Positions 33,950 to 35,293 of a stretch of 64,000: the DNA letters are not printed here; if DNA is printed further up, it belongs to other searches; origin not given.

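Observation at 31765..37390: Sigma-less partner-switching module wired to an alarmone synthetase/hydrolase plus kinase/phosphatase cassette (six translationally coupled genes)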

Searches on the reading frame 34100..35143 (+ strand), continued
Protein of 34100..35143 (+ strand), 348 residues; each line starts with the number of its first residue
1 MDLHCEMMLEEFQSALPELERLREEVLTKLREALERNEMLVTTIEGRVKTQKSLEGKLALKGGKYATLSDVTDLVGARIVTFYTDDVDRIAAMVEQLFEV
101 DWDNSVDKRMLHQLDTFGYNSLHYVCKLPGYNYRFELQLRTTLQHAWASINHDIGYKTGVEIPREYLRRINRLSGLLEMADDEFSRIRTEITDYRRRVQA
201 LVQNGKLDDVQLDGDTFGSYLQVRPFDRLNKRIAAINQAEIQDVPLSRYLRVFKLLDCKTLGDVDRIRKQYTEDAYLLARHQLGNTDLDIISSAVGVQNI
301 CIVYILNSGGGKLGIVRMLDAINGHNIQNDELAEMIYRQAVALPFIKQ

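Call 20: search_protein_families(library=pfam, proteins=[P0125, P0151, P0256, P0175, P0249, P0187, P0260, P0122, P0127, P0221], max_evalue=0.001)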
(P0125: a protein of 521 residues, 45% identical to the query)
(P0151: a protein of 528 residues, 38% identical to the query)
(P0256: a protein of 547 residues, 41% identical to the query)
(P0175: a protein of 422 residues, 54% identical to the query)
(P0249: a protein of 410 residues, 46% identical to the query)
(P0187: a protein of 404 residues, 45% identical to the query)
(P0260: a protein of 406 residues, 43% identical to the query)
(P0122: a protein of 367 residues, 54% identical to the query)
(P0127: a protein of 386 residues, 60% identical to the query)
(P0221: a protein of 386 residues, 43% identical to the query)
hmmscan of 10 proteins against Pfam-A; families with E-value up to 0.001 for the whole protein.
P0125 (521 aa): 3 families
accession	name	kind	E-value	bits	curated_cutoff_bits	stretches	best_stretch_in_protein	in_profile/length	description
PF13581.12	HATPase_c_2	-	8.6e-26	90.9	27.4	1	17-140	2-125/127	Histidine kinase-like ATPase domain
PF04607.23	RelA_SpoT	-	2.2e-17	63.8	27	1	203-325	2-110/113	Region found in RelA / SpoT proteins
PF02518.31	HATPase_c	-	6.7e-05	23.7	26.4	1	46-125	5-85/111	Histidine kinase-, DNA gyrase B-, and HSP90-like ATPase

P0151 (528 aa): 2 families
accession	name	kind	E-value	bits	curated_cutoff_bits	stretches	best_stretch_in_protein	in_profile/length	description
PF04607.23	RelA_SpoT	-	4.5e-19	69.2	27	1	46-167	1-111/113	Region found in RelA / SpoT proteins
PF13328.12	HD_4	-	3e-15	56.7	27.2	1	362-493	1-148/156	HD domain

P0256 (547 aa): 1 family
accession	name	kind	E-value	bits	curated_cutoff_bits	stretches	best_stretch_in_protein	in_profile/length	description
PF04607.23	RelA_SpoT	-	3.5e-18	66.4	27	1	159-283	1-111/113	Region found in RelA / SpoT proteins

P0175 (422 aa): 1 family
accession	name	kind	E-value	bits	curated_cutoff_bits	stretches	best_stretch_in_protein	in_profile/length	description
PF01979.26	Amidohydro_1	-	7.1e-05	22.6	25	1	80-235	147-258/345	Amidohydrolase family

P0249 (410 aa): 1 family
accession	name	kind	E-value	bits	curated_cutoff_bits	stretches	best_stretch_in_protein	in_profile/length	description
PF04607.23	RelA_SpoT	-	1.7e-18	67.4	27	1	72-196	1-111/113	Region found in RelA / SpoT proteins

P0187 (404 aa): 1 family
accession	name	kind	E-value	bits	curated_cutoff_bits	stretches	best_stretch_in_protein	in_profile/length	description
PF04607.23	RelA_SpoT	-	1e-17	64.9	27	1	45-168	2-111/113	Region found in RelA / SpoT proteins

P0260 (406 aa): 1 family
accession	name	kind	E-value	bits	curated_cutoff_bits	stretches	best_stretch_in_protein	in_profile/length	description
PF04607.23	RelA_SpoT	-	3.8e-19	69.5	27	1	64-187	2-111/113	Region found in RelA / SpoT proteins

P0122 (367 aa): 1 family
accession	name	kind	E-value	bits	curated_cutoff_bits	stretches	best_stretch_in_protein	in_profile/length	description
PF04607.23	RelA_SpoT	-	6.4e-18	65.5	27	1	54-178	1-111/113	Region found in RelA / SpoT proteins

P0127 (386 aa): 2 families
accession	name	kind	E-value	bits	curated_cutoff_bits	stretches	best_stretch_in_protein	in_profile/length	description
PF04607.23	RelA_SpoT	-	2e-18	67.1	27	1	59-182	2-111/113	Region found in RelA / SpoT proteins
PF00135.34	COesterase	-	1.9e-17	63.9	27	1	247-372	384-513/515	Carboxylesterase family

P0221 (386 aa): 1 family
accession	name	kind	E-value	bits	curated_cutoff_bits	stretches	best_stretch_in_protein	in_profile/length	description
PF04607.23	RelA_SpoT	-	3.9e-21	75.9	27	1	60-184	1-111/113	Region found in RelA / SpoT proteins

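Call 22: find_related_loci(query=A1, collection=genome_contigs, flank=8000)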
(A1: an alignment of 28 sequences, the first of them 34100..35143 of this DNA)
Query A1 (348 aa) in genome_contigs; peptide patterns used: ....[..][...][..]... (x = any residue, [..] = any of these).
600 stretches matched a pattern (row limit reached: there are more); 595 encode a relative of the query (tblastn E <= 1e-3); the best 80 are kept; 80 distinct loci.
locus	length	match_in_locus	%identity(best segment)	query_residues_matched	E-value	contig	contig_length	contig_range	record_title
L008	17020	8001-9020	85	1-340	0e+0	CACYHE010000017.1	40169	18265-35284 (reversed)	MAG: uncultured Bacteroidales bacterium isolate RUG11936 genome assembly, contig: RUG11936_asm_17, whole genome shotgun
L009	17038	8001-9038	82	1-346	0e+0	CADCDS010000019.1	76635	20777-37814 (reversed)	MAG: uncultured Bacteroidales bacterium isolate RUG14556 genome assembly, contig: RUG14556_asm_19, whole genome shotgun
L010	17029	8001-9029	80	1-343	0e+0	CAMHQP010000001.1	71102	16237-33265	MAG: uncultured Bacteroidales bacterium isolate SRR11784290_bin.15_metaWRAP_v1.3_MAG genome assembly, contig: ERZ1220273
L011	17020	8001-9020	80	1-340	0e+0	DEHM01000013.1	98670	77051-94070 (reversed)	MAG TPA_asm: Bacteroidales bacterium UBA2800 UBA2800_contig_38, whole genome shotgun sequence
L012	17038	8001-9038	77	1-346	0e+0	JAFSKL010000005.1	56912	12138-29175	MAG: Paludibacteraceae bacterium isolate RGIG3224 Goat_Reticulum-2__c172, whole genome shotgun sequence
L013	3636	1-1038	82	1-346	0e+0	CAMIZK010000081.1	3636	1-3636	MAG: uncultured Bacteroidales bacterium isolate SRR12081303_bin.35_metaWRAP_v1.3_MAG genome assembly, contig: ERZ1228976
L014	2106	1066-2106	77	1-346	0e+0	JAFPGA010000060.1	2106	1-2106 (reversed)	MAG: Paludibacteraceae bacterium isolate RGIG1110 Dairy_cattle_Reticulum-6__c284302, whole genome shotgun sequence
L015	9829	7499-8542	75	1-348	0e+0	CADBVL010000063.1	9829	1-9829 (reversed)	MAG: uncultured Bacteroidales bacterium isolate RUG14329 genome assembly, contig: RUG14329_asm_63, whole genome shotgun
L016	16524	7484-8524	76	1-347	0e+0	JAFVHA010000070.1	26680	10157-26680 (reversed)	MAG: Paludibacteraceae bacterium isolate RGIG5163 Sheep_Abomasum-5__c68474, whole genome shotgun sequence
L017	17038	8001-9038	75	1-346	0e+0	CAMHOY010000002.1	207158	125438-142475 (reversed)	MAG: uncultured Bacteroidales bacterium isolate SRR11784285_bin.47_metaWRAP_v1.3_MAG genome assembly, contig: ERZ1220277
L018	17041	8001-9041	75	1-347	0e+0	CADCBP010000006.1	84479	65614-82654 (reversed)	MAG: uncultured Bacteroidales bacterium isolate RUG14494 genome assembly, contig: RUG14494_asm_6, whole genome shotgun s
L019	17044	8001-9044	76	1-348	0e+0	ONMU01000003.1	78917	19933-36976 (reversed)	uncultured Bacteroidales bacterium isolate RUG454 genome assembly, contig: scaffold_166, whole genome shotgun sequence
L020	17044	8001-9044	74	1-348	0e+0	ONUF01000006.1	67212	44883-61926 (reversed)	uncultured Bacteroidales bacterium isolate RUG644 genome assembly, contig: scaffold_50, whole genome shotgun sequence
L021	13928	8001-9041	75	1-347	0e+0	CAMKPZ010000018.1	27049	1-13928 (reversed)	MAG: uncultured Bacteroidales bacterium isolate SRR12081301_bin.65_metaWRAP_v1.3_MAG genome assembly, contig: ERZ1228976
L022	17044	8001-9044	76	1-348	0e+0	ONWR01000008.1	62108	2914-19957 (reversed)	uncultured Bacteroidales bacterium isolate RUG715 genome assembly, contig: scaffold_320, whole genome shotgun sequence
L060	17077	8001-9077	55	1-348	6e-137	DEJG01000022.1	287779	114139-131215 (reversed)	MAG TPA_asm: Prevotella sp. UBA2754 UBA2754_contig_267, whole genome shotgun sequence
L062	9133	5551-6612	55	1-343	2e-131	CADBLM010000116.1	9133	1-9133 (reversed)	MAG: uncultured Bacteroidia bacterium isolate RUG14078 genome assembly, contig: RUG14078_asm_116, whole genome shotgun s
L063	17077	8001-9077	53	1-348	5e-131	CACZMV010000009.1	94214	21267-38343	MAG: uncultured Prevotellaceae bacterium isolate RUG12758 genome assembly, contig: RUG12758_asm_9, whole genome shotgun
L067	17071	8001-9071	54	1-346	7e-130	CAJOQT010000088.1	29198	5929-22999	uncultured Prevotella sp. isolate Rumen_Coassembly_mag_841 genome assembly, contig: k87_20482950, whole genome shotgun s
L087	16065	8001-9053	54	1-340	2e-130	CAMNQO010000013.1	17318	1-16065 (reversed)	MAG: uncultured Bacteroidales bacterium isolate SRR873598_bin.30_metaWRAP_v1.3_MAG genome assembly, contig: NODE.6473_le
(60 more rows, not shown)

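Call 25: find_encoding_contigs(protein=P0125, flank=6000, max_places=4)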
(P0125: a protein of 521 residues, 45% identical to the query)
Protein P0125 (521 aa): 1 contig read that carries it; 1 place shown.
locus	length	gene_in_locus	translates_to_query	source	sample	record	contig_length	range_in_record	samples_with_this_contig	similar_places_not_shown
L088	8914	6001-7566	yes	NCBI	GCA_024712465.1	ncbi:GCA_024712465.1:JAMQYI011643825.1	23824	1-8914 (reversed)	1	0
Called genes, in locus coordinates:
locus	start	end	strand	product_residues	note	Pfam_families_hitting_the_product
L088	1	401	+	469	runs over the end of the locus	PF03553:Na_H_antiporter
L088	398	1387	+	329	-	PF19580:Exo_endo_phos_3, PF03372:Exo_endo_phos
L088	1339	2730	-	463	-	PF07690:MFS_1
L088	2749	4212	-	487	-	PF08903:DUF1846, PF20921:DUF1846_C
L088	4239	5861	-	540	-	PF07690:MFS_1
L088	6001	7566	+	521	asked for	PF13581:HATPase_c_2, PF04607:RelA_SpoT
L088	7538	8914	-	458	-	?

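Call 27: find_encoding_contigs(protein=P0132, flank=5000, max_places=2)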
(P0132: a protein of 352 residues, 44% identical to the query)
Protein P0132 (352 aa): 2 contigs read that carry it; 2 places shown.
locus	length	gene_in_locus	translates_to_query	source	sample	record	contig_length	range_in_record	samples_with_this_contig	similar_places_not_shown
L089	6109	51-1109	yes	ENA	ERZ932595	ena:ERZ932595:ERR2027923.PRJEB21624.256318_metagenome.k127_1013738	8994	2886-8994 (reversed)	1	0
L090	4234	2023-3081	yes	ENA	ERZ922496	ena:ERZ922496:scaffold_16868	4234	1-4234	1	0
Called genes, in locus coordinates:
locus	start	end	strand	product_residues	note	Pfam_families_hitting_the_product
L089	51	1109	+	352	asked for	PF04607:RelA_SpoT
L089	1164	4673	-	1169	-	PF12704:MacB_PCD (faint), PF02687:FtsX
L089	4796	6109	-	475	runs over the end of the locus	PF00654:Voltage_CLC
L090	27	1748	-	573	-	PF00990:GGDEF, PF00563:EAL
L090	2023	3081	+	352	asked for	PF04607:RelA_SpoT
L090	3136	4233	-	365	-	?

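Call 28: find_encoding_contigs(protein=P0138, flank=5000, max_places=2)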
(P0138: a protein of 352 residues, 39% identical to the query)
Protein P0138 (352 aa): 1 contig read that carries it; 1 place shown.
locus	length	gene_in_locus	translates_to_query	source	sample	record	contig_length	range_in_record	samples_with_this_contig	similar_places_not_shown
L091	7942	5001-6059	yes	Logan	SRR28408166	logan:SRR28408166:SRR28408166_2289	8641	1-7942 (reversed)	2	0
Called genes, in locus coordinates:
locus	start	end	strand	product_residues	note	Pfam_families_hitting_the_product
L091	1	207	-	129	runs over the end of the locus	PF09578:Spore_YabQ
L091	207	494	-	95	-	PF07873:YabP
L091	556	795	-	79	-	PF01479:S4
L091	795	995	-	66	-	PF00216:Bac_DNA_binding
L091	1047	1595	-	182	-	PF04014:MazE_antitoxin, PF15714:SpoVT_C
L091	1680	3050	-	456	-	PF00682:HMGL-like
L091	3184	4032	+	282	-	PF00126:HTH_1, PF03466:LysR_substrate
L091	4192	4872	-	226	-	-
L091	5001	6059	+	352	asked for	PF04607:RelA_SpoT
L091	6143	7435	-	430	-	PF00015:MCPsignal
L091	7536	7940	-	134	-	?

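Call 29: find_encoding_contigs(protein=P0169, flank=5000, max_places=2)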
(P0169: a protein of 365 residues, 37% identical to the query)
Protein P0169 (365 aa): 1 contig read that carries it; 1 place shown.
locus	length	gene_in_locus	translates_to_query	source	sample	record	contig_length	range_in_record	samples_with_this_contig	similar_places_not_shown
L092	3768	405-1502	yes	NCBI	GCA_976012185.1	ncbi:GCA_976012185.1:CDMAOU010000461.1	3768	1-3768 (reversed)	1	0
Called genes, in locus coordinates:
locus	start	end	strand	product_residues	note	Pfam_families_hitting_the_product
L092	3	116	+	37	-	?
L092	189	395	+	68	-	PF07311:Dodecin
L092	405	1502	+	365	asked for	PF04607:RelA_SpoT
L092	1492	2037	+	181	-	PF19834:DUF6314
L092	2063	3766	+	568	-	?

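Call 36: predict_structure(alignment_id=A1)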
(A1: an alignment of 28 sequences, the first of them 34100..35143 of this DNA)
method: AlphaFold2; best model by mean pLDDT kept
length: 348 residues; sequences in the alignment: 28
mean_pLDDT: 92.2   pTM: 0.74
mean pLDDT of the five models: 92.2, 92.1, 91.6, 90.5, 90.5
residues with pLDDT >= 90: 280; 70-90: 55; 50-70: 13; < 50: 0
segments of 3 or more residues with pLDDT < 50: none
pLDDT, mean of each block of 10 residues (from residue 1): 91 97 98 95 96 92 91 96 92 95 87 64 94 96 90 71 83 87 92 93 96 96 97 96 96 97 98 97 92 97 96 97 93 95 81
secondary structure, 60 per line:
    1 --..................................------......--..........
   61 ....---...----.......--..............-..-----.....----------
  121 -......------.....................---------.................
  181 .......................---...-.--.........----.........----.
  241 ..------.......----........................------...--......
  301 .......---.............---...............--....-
elements in order: H3-36 E43-48 H51-64 E75-81 H84-97 E122-127 E134-141 H142-154 H164-203 H214-222 H227-235 E240-242 H249-255 H261-283 E290-292 H295-307 H311-323 H327-341 H344-347

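Call 39: fold_search(model_id=the predicted structure, library=pdb)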
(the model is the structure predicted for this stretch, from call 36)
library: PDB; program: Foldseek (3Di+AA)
matches with E <= 10: 385; with E <= 0.001: 69
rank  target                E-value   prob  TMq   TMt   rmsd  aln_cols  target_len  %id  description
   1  5dec_B                4.3e-10  1.00  0.45  0.78   3.5       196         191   26  Crystal structure of the small alarmone synthetase 1 from Bacillus subtilis (released 2015-10-28)
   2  5ded_A                5.0e-10  1.00  0.46  0.79   3.5       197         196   26  Crystal structure of the small alarmone synthethase 1 from Bacillus subtilis bound to its product pppGpp (released 2015-10-28)
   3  5dec_A                6.9e-10  1.00  0.45  0.81   3.2       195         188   26  Crystal structure of the small alarmone synthetase 1 from Bacillus subtilis (released 2015-10-28)
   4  5ded_H                9.0e-10  1.00  0.46  0.80   3.2       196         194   26  Crystal structure of the small alarmone synthethase 1 from Bacillus subtilis bound to its product pppGpp (released 2015-10-28)
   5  5ded_C                1.1e-09  1.00  0.45  0.78   3.5       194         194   26  Crystal structure of the small alarmone synthethase 1 from Bacillus subtilis bound to its product pppGpp (released 2015-10-28)
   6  2be3_A                1.1e-09  1.00  0.44  0.71   4.3       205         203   25  Structure of a GTP Pyrophosphokinase Family Protein from Streptococcus pneumoniae (released 2005-12-06)
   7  5dec_D                1.4e-09  1.00  0.45  0.79   3.3       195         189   25  Crystal structure of the small alarmone synthetase 1 from Bacillus subtilis (released 2015-10-28)
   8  5ded_B                1.8e-09  1.00  0.45  0.78   3.5       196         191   26  Crystal structure of the small alarmone synthethase 1 from Bacillus subtilis bound to its product pppGpp (released 2015-10-28)
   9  5ded_E                2.0e-09  1.00  0.43  0.76   3.7       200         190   24  Crystal structure of the small alarmone synthethase 1 from Bacillus subtilis bound to its product pppGpp (released 2015-10-28)
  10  5f2v_T                2.1e-09  1.00  0.44  0.74   3.9       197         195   26  Crystal structure of the small alarmone synthethase 1 from Bacillus subtilis bound to AMPCPP (released 2015-12-16)
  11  5f2v_Y                4.3e-09  1.00  0.41  0.75   3.9       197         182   24  Crystal structure of the small alarmone synthethase 1 from Bacillus subtilis bound to AMPCPP (released 2015-12-16)
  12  5ded_F                5.1e-09  1.00  0.43  0.75   3.7       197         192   26  Crystal structure of the small alarmone synthethase 1 from Bacillus subtilis bound to its product pppGpp (released 2015-10-28)
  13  5f2v_S                6.0e-09  1.00  0.42  0.75   3.8       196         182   25  Crystal structure of the small alarmone synthethase 1 from Bacillus subtilis bound to AMPCPP (released 2015-12-16)
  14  3l9d_B                7.4e-09  1.00  0.42  0.72   4.2       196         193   24  The Crystal Structure of smu.1046c from Streptococcus mutans UA159 (released 2011-01-12)
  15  5ded_G                8.3e-09  1.00  0.46  0.81   3.2       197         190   26  Crystal structure of the small alarmone synthethase 1 from Bacillus subtilis bound to its product pppGpp (released 2015-10-28)
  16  6ewz_B                8.7e-09  1.00  0.40  0.65   5.3       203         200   26  Crystal structure of RelP (SAS2) from Staphylococcus aureus bound to AMPCPP and GTP in the pre-catalytic state (released 2018-01-24)
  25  5dec_C                2.6e-08  1.00  0.42  0.75   3.6       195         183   23  Crystal structure of the small alarmone synthetase 1 from Bacillus subtilis (released 2015-10-28)
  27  5ded_D                3.4e-08  1.00  0.44  0.77   3.5       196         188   24  Crystal structure of the small alarmone synthethase 1 from Bacillus subtilis bound to its product pppGpp (released 2015-10-28)
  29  6ewz_A                3.5e-08  1.00  0.40  0.65   5.1       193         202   26  Crystal structure of RelP (SAS2) from Staphylococcus aureus bound to AMPCPP and GTP in the pre-catalytic state (released 2018-01-24)
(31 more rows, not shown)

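Call 41: search_protein_families(library=pfam, proteins=[L060:3855-5003:+, L060:5539-7329:+, L060:7359-7664:+, L060:9088-9696:+, L067:3796-6684:+, L067:6728-7531:+, L067:9189-9698:+, L062:2198-5527:+, L063:6388-7188:+, L067:1329-3710:+], max_evalue=0.001)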
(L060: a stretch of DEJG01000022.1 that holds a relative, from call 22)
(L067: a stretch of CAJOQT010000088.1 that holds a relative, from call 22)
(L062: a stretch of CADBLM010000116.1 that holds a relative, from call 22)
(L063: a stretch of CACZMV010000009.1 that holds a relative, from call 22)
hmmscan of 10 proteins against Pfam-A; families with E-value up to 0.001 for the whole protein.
L060:3855-5003:+ (383 aa): 2 families
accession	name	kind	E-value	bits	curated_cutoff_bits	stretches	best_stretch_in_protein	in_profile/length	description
PF03977.18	OAD_beta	-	1.7e-149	498.1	31.6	1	25-381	2-348/349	Na+-transporting oxaloacetate decarboxylase beta subunit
PF01758.21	SBF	-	1.6e-05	25.1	24.3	1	103-228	17-152/191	Sodium Bile acid symporter family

L060:5539-7329:+ (597 aa): 2 families
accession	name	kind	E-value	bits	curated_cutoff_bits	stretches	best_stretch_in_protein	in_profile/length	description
PF03600.22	CitMHS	-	2.3e-56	191.7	31.9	2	23-483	2-277/336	Citrate transporter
PF02080.26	TrkA_C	-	1.2e-15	57.6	27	2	321-378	6-62/71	TrkA-C domain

L060:7359-7664:+ (102 aa): 2 families
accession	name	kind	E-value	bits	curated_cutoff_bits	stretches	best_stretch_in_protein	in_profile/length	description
PF01740.26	STAS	-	1.4e-18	67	22.6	1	6-101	5-101/106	STAS domain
PF13466.11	STAS_2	-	3.1e-10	40.5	29.2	1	15-93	2-79/80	STAS domain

L060:9088-9696:+ (203 aa): 1 family
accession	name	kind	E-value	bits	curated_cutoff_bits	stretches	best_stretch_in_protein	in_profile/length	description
PF00196.25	GerE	-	4e-18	65.2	23.5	1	137-192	2-57/57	Bacterial regulatory proteins, luxR family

L067:3796-6684:+ (963 aa): 3 families
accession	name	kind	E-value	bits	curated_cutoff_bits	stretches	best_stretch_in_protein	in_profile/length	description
PF00005.33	ABC_tran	-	1.7e-33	116.6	25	1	237-385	2-137/137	ABC transporter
PF01061.29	ABC2_membrane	-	9.4e-20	71.5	26.9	1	532-744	2-209/211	ABC-2 type transporter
PF19055.6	ABC2_membrane_7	-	2.1e-05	24.1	22.7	0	414-450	1-37/410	ABC-2 type transporter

L067:6728-7531:+ (268 aa): 0 families

L067:9189-9698:+ (170 aa): 1 family
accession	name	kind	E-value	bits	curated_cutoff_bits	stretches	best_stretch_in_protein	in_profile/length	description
PF00196.25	GerE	-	2.6e-18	65.8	23.5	1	104-159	2-57/57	Bacterial regulatory proteins, luxR family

L062:2198-5527:+ (1110 aa): 0 families

L063:6388-7188:+ (267 aa): 0 families

L067:1329-3710:+ (794 aa): 6 families
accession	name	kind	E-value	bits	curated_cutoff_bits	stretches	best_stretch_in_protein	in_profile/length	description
PF07228.17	SpoIIE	-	7.5e-46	156.9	25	1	453-646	2-190/192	Stage II sporulation protein E (SpoIIE)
PF22673.2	MCP-like_PDC_1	-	2.7e-32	112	27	1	90-206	2-113/113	Methyl-accepting chemotaxis protein-like, first PDC sensor domain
PF13581.12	HATPase_c_2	-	4e-25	88.7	27.4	1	663-788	2-127/127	Histidine kinase-like ATPase domain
PF02743.24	dCache_1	-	7.4e-19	68.7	45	1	143-299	92-239/240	Cache domain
PF00672.30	HAMP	-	8e-10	39.3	25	1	336-386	3-52/53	HAMP domain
PF02518.31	HATPase_c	-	4e-06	27.7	26.4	1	694-775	7-93/111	Histidine kinase-, DNA gyrase B-, and HSP90-like ATPase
